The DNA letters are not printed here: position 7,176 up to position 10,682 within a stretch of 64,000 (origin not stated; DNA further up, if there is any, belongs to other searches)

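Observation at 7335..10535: Anaerobic RNR (NrdD) invaded by two inteins, one with a non-canonical C-terminal junction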

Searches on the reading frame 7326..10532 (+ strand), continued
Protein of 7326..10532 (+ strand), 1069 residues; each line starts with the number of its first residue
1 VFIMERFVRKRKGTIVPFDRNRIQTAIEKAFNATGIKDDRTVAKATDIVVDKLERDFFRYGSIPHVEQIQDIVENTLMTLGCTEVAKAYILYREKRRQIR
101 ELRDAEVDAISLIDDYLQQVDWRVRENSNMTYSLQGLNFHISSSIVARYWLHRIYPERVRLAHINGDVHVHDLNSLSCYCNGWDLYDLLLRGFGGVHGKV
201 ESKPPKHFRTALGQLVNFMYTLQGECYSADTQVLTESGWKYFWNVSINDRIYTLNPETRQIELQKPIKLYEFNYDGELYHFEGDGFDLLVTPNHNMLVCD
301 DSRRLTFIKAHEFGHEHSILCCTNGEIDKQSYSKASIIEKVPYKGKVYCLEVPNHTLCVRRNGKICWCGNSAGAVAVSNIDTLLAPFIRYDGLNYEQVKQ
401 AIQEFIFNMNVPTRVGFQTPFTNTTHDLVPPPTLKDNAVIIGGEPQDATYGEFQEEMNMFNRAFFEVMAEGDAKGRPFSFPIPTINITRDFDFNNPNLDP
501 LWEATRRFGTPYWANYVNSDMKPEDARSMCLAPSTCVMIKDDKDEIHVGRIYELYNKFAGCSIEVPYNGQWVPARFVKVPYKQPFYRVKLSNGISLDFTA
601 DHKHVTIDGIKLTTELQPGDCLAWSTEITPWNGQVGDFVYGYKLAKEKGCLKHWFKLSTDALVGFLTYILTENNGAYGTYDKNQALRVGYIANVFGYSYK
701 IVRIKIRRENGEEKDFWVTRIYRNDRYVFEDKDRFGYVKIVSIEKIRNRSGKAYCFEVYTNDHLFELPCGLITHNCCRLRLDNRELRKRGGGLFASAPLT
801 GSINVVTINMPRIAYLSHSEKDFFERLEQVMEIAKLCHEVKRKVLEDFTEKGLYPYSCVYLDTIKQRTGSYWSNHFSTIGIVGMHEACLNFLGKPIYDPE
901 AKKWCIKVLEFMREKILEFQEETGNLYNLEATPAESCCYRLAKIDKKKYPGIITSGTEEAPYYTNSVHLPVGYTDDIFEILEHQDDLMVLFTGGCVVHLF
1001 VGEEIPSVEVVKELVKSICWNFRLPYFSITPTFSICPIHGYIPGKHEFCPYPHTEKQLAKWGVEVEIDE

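Call 12: find_homologous_proteins(query=window:7335-10532:+, max_evalue=1e-10)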
Query window:7335-10532:+ (1066 aa): 8000 proteins with E <= 1e-10 among 8000 candidates; the best 120 are listed.
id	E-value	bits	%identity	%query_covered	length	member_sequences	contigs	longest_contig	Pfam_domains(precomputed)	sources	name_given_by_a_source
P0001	0.0e+0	2556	100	100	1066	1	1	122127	PF03477.22,PF14890.12,PF13597.12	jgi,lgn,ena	-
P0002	0.0e+0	1278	73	29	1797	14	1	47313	PF03477.22,PF14528.12,PF14890.12,PF13597.12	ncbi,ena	-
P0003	0.0e+0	1275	56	58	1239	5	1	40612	PF03477.22,PF14890.12,PF13597.12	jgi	-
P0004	0.0e+0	1263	56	58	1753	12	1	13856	PF03477.22,PF14528.12,PF14890.12,PF13597.12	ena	-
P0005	0.0e+0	1251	74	27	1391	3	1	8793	PF03477.22,PF14528.12,PF14890.12,PF13597.12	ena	-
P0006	0.0e+0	1244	72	27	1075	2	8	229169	PF03477.22,PF14528.12,PF13597.12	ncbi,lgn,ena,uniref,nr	ncbi:MAG: Anaerobic ribonucleoside-triphosphate reductase [Thermodesulfobacterium sp.]|uniref:Anaero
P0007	0.0e+0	1225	75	27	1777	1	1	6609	PF03477.22,PF14528.12,PF14890.12,PF13597.12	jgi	-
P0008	0.0e+0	1219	75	27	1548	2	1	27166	PF03477.22,PF14528.12,PF14890.12,PF13597.12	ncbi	-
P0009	0.0e+0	1138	-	-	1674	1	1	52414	PF05204.20,PF13936.13,PF03477.22,PF14528.12,PF13403.12,PF14890.12,PF13597.12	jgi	-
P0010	0.0e+0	1109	56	30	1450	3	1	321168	PF03477.22,PF14528.12,PF14890.12,PF13597.12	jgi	-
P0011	0.0e+0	1100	70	25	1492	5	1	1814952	PF13936.13,PF03477.22,PF14528.12,PF14890.12,PF13597.12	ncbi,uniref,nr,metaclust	ncbi:anaerobic ribonucleoside-triphosphate reductase [Caldimicrobium thiodismutans]|uniref:Anaerobic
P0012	0.0e+0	1100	-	-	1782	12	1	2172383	PF03477.22,PF14528.12,PF13403.12,PF14890.12,PF13597.12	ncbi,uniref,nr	ncbi:anaerobic ribonucleoside-triphosphate reductase [Thermodesulfovibrio yellowstonii]|uniref:Uncha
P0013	0.0e+0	1096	63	26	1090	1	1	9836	PF03477.22,PF14528.12,PF13597.12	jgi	-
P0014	0.0e+0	1096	66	28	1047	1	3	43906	PF03477.22,PF14528.12,PF14890.12,PF13597.12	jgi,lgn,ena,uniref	uniref:Ribonucleoside triphosphate reductase n=1 Tax=candidate division WOR-3 bacterium TaxID=205214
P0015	0.0e+0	1094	55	29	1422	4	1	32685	PF03477.22,PF14528.12,PF14890.12,PF13597.12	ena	-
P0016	0.0e+0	1094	60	30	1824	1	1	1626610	PF03477.22,PF14528.12,PF14890.12,PF13597.12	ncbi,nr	ncbi:MAG: anaerobic ribonucleoside-triphosphate reductase [Candidatus Methanospirare jalkutatii]|nr:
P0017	0.0e+0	1093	56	29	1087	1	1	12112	PF03477.22,PF14528.12,PF14890.12,PF13597.12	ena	-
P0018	0.0e+0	1090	57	51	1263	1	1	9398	PF03477.22,PF14890.12,PF13597.12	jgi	-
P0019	0.0e+0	1086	53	37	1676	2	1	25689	PF03477.22,PF14528.12,PF14890.12,PF13597.12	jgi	-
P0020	0.0e+0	1086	57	44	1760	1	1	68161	PF03477.22,PF14528.12,PF13403.12,PF14890.12,PF13597.12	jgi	jgi:anaerobic ribonucleoside-triphosphate reductase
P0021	0.0e+0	1085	75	27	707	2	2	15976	PF03477.22,PF13597.12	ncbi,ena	-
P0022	0.0e+0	1085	63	26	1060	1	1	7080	PF03477.22,PF14528.12,PF13597.12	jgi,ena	-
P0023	0.0e+0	1084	63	26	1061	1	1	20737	PF03477.22,PF14528.12,PF14890.12,PF13597.12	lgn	-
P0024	0.0e+0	1073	76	27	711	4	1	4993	PF03477.22,PF13597.12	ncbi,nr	ncbi:MAG TPA: ribonucleoside triphosphate reductase [Thermodesulfobacteriaceae bacterium]|nr:ribonuc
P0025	0.0e+0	1072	58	49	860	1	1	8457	PF03477.22,PF13597.12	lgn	-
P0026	0.0e+0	1071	77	27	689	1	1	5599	PF03477.22,PF13597.12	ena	-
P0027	0.0e+0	1070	77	27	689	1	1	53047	PF03477.22,PF13597.12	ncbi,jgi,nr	ncbi:MAG: ribonucleoside triphosphate reductase [Thermodesulfobacteria bacterium]|nr:ribonucleoside 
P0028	0.0e+0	1069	68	33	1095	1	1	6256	PF03477.22,PF14890.12,PF13597.12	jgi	-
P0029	0.0e+0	1066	67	31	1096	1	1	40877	PF03477.22,PF14890.12,PF13597.12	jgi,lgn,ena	-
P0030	0.0e+0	1064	72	28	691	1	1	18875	PF03477.22,PF13597.12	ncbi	-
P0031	0.0e+0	1064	54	29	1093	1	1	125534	PF03477.22,PF14528.12,PF13597.12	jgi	jgi:anaerobic ribonucleoside-triphosphate reductase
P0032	0.0e+0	1063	72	28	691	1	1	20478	PF03477.22,PF13597.12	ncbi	-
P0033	0.0e+0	1063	76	27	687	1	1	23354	PF03477.22,PF13597.12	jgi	-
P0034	0.0e+0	1062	58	49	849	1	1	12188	PF03477.22,PF13597.12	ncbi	-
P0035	0.0e+0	1061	57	30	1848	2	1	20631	PF03477.22,PF14528.12,PF14890.12,PF13597.12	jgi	-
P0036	0.0e+0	1061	75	27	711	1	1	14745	PF03477.22,PF13597.12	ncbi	-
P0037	0.0e+0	1061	72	28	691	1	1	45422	PF03477.22,PF13597.12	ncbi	-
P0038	0.0e+0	1059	75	27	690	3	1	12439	PF03477.22,PF13597.12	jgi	jgi:ribonucleoside-triphosphate reductase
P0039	0.0e+0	1058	75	27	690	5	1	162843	PF03477.22,PF13597.12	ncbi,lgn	-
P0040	0.0e+0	1058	75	27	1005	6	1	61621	PF03477.22,PF14528.12,PF14890.12,PF13597.12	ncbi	-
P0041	0.0e+0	1057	71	29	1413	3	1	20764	PF03477.22,PF14528.12,PF14890.12,PF13597.12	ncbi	ncbi:MAG: anaerobic ribonucleoside-triphosphate reductase [Caldimicrobium sp.]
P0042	0.0e+0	1056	55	29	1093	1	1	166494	PF03477.22,PF14528.12,PF14890.12,PF13597.12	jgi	jgi:ribonucleoside-triphosphate reductase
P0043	0.0e+0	1054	53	53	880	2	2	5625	PF03477.22,PF14890.12,PF13597.12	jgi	jgi:anaerobic ribonucleoside-triphosphate reductase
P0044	0.0e+0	1054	77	27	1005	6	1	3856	PF03477.22,PF14528.12,PF13597.12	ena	-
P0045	0.0e+0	1053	74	28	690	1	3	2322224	PF03477.22,PF13597.12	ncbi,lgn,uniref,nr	ncbi:anaerobic ribonucleoside-triphosphate reductase [Thermodesulfatator indicus DSM 15286]|uniref:A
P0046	0.0e+0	1053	46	62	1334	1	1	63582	PF03477.22,PF14890.12,PF13597.12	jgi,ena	-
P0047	0.0e+0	1052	73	28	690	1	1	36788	PF03477.22,PF13597.12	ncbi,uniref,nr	ncbi:anaerobic ribonucleoside triphosphate reductase [Thermodesulfatator autotrophicus]|uniref:Anaer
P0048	0.0e+0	1052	75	27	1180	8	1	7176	PF03477.22,PF13597.12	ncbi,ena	-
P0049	0.0e+0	1051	71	29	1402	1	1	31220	PF03477.22,PF14528.12,PF14890.12,PF13597.12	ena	-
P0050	0.0e+0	1049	75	27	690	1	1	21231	PF03477.22,PF13597.12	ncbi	-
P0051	0.0e+0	1049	71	27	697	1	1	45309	PF03477.22,PF13597.12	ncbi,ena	-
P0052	0.0e+0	1048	72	27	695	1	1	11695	PF03477.22,PF13597.12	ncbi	-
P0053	0.0e+0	1048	61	26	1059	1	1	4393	PF03477.22,PF14528.12,PF13597.12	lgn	-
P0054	0.0e+0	1048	72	27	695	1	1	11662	PF03477.22,PF13597.12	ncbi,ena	-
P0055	0.0e+0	1048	73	27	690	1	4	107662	PF03477.22,PF13597.12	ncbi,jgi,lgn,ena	-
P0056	0.0e+0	1047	56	49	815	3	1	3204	PF03477.22,PF13597.12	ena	-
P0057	0.0e+0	1047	73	27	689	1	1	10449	PF03477.22,PF13597.12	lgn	-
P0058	0.0e+0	1046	74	27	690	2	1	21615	PF03477.22,PF13597.12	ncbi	-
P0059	0.0e+0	1046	72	27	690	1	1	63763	PF03477.22,PF13597.12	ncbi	-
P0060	0.0e+0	1046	72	28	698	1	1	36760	PF03477.22,PF13597.12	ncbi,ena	-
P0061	0.0e+0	1046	73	28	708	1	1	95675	PF03477.22,PF13597.12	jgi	-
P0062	0.0e+0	1046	74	28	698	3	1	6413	PF03477.22,PF13597.12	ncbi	-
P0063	0.0e+0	1046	74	27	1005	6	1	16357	PF03477.22,PF13597.12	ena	-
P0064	0.0e+0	1045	57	29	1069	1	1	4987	PF03477.22,PF14528.12,PF13597.12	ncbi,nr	ncbi:ribonucleoside triphosphate reductase [Candidatus Aerophobetes bacterium]|nr:ribonucleoside tri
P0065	0.0e+0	1045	71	28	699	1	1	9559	PF03477.22,PF13597.12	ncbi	-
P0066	0.0e+0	1045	73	28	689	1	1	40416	PF03477.22,PF13597.12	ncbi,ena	-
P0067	0.0e+0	1045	63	26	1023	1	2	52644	PF03477.22,PF14528.12,PF13597.12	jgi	-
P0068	0.0e+0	1044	72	28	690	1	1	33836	PF03477.22,PF13597.12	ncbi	-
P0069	0.0e+0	1044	75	27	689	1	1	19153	PF03477.22,PF13597.12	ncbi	-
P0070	0.0e+0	1044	72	28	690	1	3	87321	PF03477.22,PF13597.12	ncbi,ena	-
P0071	0.0e+0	1044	72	28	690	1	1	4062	PF03477.22,PF13597.12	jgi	-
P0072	0.0e+0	1044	75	27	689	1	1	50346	PF03477.22,PF13597.12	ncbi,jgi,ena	-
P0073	0.0e+0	1044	71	28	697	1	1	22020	PF03477.22,PF13597.12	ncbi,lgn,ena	-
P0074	0.0e+0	1044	75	27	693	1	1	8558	PF03477.22,PF13597.12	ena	-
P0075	0.0e+0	1043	53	32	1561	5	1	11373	PF03477.22,PF14528.12,PF01079.26,PF14890.12,PF13597.12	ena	-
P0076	0.0e+0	1043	72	28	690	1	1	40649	PF03477.22,PF13597.12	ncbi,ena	-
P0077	0.0e+0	1043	72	28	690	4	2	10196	PF03477.22,PF13597.12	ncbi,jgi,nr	ncbi:MAG: ribonucleoside triphosphate reductase [Thermodesulfobacteria bacterium]|nr:ribonucleoside 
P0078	0.0e+0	1043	75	27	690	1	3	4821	PF03477.22,PF13597.12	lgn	-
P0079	0.0e+0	1042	74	27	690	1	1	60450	PF03477.22,PF13597.12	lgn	-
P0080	0.0e+0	1041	75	27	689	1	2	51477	PF03477.22,PF13597.12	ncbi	-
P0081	0.0e+0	1041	57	29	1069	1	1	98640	PF03477.22,PF14528.12,PF13597.12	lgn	-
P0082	0.0e+0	1040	49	36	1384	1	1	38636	PF03477.22,PF14528.12,PF14890.12,PF13597.12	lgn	-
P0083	0.0e+0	1039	50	40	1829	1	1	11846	PF03477.22,PF14528.12,PF14890.12,PF13597.12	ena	-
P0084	0.0e+0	1039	72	28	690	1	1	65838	PF03477.22,PF13597.12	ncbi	-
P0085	0.0e+0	1038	57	29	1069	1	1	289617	PF03477.22,PF14528.12,PF13597.12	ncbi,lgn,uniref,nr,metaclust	ncbi:ribonucleoside triphosphate reductase [Thermodesulfovibrio yellowstonii]|uniref:ribonucleoside 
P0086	0.0e+0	1038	71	28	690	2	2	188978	PF03477.22,PF13597.12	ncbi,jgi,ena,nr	ncbi:MAG: ribonucleoside triphosphate reductase [Thermodesulfobacteria bacterium]|nr:ribonucleoside 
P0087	0.0e+0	1038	71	28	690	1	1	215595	PF03477.22,PF13597.12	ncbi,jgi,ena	-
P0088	0.0e+0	1037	71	28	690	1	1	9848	PF03477.22,PF13597.12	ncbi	-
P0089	0.0e+0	1037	73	29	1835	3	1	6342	PF03477.22,PF14528.12,PF14890.12,PF13597.12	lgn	-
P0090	0.0e+0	1036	74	27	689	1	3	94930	PF03477.22,PF13597.12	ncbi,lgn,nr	ncbi:MAG: ribonucleoside triphosphate reductase [Caldimicrobium sp.]|nr:ribonucleoside triphosphate 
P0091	0.0e+0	1036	71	28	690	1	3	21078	PF03477.22,PF13597.12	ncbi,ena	-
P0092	0.0e+0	1036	73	27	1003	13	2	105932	PF03477.22,PF14528.12,PF13597.12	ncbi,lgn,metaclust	metaclust:status=active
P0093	0.0e+0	1036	72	27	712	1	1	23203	PF03477.22,PF13597.12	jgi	-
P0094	0.0e+0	1035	71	27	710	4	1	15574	PF03477.22,PF13597.12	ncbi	-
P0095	0.0e+0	1035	70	28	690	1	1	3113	PF03477.22,PF13597.12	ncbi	-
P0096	0.0e+0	1035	70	28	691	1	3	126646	PF03477.22,PF13597.12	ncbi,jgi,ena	-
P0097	0.0e+0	1035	73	27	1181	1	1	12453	PF03477.22,PF13597.12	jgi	-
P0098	0.0e+0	1034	57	29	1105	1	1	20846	PF03477.22,PF14528.12,PF14890.12,PF13597.12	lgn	-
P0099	0.0e+0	1033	70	28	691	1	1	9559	PF03477.22,PF13597.12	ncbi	-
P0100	0.0e+0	1032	72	28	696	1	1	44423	PF03477.22,PF13597.12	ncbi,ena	-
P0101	0.0e+0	1032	73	27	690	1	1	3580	PF03477.22,PF13597.12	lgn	-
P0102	0.0e+0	1032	70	28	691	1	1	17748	PF03477.22,PF13597.12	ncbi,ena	-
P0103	0.0e+0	1032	73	27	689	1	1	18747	PF03477.22,PF13597.12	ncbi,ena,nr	ncbi:ribonucleoside triphosphate reductase [Candidatus Pacearchaeota archaeon]|nr:MAG: ribonucleosid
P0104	0.0e+0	1032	73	27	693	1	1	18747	PF03477.22,PF13597.12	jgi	-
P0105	0.0e+0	1032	74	27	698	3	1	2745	PF03477.22,PF13597.12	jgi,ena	-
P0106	0.0e+0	1031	73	27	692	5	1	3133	PF03477.22,PF13597.12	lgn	-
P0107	0.0e+0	1031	73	27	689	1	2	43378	PF03477.22,PF13597.12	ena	-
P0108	0.0e+0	1031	74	27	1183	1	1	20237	PF03477.22,PF13597.12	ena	-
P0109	0.0e+0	1030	76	27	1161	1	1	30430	PF03477.22,PF14528.12,PF13597.12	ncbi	-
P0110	0.0e+0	1030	73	27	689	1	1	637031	PF03477.22,PF13597.12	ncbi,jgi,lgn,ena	-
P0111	0.0e+0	1030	56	29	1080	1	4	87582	PF03477.22,PF14528.12,PF13597.12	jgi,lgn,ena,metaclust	metaclust:\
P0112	0.0e+0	1026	71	27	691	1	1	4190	PF03477.22,PF13597.12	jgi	jgi:ribonucleoside-triphosphate reductase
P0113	0.0e+0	1026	-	-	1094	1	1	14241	PF03477.22,PF14528.12,PF13597.12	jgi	jgi:ribonucleoside-triphosphate reductase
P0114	0.0e+0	1026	61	26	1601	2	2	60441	PF03477.22,PF14528.12,PF14890.12,PF13597.12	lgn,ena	-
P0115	0.0e+0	1025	73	28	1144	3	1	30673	PF03477.22,PF14528.12,PF14890.12,PF13597.12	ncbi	-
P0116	0.0e+0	1025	72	27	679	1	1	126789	PF03477.22,PF13597.12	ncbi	-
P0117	0.0e+0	1024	62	26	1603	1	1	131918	PF03477.22,PF14528.12,PF14890.12,PF13597.12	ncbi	-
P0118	0.0e+0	1024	56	27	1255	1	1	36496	PF03477.22,PF14528.12,PF14890.12,PF13597.12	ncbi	ncbi:MAG: ribonucleoside triphosphate reductase [bacterium]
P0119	0.0e+0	1023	71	27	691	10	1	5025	PF03477.22,PF13597.12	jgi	jgi:ribonucleoside-triphosphate reductase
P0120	0.0e+0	1023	61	26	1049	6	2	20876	PF03477.22,PF14528.12,PF13597.12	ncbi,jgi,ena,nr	ncbi:MAG: ribonucleoside triphosphate reductase [Candidatus Omnitrophica bacterium]|nr:ribonucleosid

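Call 32: find_encoding_contigs(protein=P0045, flank=2500, max_places=2)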
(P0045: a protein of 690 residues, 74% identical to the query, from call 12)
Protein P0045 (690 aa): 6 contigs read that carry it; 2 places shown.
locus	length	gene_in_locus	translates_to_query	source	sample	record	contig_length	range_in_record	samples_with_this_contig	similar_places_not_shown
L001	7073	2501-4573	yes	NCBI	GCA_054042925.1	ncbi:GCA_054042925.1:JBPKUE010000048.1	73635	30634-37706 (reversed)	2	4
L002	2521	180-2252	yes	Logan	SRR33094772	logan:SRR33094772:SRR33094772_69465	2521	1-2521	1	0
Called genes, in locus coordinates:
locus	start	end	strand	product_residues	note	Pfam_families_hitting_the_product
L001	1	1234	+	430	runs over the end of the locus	PF00483:NTP_transferase, PF12804:NTP_transf_3, PF01066:CDP-OH_P_transf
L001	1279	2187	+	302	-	PF01297:ZnuA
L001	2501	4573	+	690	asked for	PF03477:ATP-cone, PF13597:NRDD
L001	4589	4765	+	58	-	PF13597:NRDD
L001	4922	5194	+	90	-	-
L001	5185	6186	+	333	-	-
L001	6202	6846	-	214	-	PF03460:NIR_SIR_ferr (weak), PF01077:NIR_SIR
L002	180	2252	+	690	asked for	PF03477:ATP-cone, PF13597:NRDD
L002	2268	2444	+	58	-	PF13597:NRDD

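Call 33: find_encoding_contigs(protein=P0001, flank=3000, max_places=3)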
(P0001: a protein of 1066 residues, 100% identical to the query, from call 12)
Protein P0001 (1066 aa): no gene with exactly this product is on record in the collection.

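Call 73: find_related_loci(query=window:7335-10532:+, collection=viral_contigs, flank=3000)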
Query window:7335-10532:+ (1066 aa) in viral_contigs; peptide patterns used: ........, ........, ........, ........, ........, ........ (x = any residue, [..] = any of these).
No stretch of DNA in the collection matches any of the patterns.
